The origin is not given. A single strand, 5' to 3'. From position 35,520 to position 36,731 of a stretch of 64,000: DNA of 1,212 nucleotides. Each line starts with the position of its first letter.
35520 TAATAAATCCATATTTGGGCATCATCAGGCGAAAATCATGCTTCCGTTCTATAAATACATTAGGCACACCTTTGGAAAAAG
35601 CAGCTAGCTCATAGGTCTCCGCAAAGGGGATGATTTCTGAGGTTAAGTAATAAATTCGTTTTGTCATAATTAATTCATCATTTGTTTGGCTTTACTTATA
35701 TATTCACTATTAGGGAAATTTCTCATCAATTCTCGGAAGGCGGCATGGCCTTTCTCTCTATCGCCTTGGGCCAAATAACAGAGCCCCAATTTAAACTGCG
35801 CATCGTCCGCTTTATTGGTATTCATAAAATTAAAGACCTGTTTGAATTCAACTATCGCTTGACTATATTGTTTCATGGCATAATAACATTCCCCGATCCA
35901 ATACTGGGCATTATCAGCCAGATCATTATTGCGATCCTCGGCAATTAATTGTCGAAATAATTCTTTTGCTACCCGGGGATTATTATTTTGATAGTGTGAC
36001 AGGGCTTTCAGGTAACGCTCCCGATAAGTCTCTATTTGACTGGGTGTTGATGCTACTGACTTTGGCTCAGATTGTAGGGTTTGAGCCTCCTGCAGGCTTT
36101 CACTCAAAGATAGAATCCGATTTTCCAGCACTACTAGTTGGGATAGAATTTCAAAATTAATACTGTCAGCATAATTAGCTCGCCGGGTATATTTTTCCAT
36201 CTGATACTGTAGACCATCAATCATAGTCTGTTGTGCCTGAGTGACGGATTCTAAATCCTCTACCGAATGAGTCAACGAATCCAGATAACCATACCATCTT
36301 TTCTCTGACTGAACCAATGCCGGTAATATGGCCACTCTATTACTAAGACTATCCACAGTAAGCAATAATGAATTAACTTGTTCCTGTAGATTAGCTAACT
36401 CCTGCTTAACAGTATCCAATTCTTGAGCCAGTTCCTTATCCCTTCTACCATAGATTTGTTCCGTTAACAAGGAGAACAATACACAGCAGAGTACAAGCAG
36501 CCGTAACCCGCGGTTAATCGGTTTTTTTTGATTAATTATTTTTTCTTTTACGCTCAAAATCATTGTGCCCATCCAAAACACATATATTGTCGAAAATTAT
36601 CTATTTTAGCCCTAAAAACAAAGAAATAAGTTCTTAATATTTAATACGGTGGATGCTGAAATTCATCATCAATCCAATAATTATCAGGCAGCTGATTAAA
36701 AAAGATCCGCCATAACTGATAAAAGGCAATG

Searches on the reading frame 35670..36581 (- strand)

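Call 8: search_protein_families(library=pfam, proteins=[window:35670-36581:-], max_evalue=0.00001)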
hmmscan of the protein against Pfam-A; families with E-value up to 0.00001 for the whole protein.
window:35670-36581:- (303 aa): 7 families
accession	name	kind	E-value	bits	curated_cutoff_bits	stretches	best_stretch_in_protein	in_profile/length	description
PF13174.12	TPR_6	-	6.1e-17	61.5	26.3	1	260-292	1-33/33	Tetratricopeptide repeat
PF07719.23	TPR_2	-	2.3e-12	46.5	27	0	260-291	2-33/34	Tetratricopeptide repeat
PF13432.12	TPR_16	-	1.1e-10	42.2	32.7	1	190-245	1-52/65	Tetratricopeptide repeat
PF14559.12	TPR_19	-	4e-09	37.1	25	0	198-248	3-50/68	Tetratricopeptide repeat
PF12895.13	ANAPC3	-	1.9e-08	34.9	27.2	1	185-245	22-78/82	Anaphase-promoting complex, cyclosome, subunit 3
PF13181.12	TPR_8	-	5.3e-07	29.7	25.7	0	225-249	3-27/34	Tetratricopeptide repeat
PF13428.12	TPR_14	-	6.9e-07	29.8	23.5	0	260-295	2-37/44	Tetratricopeptide repeat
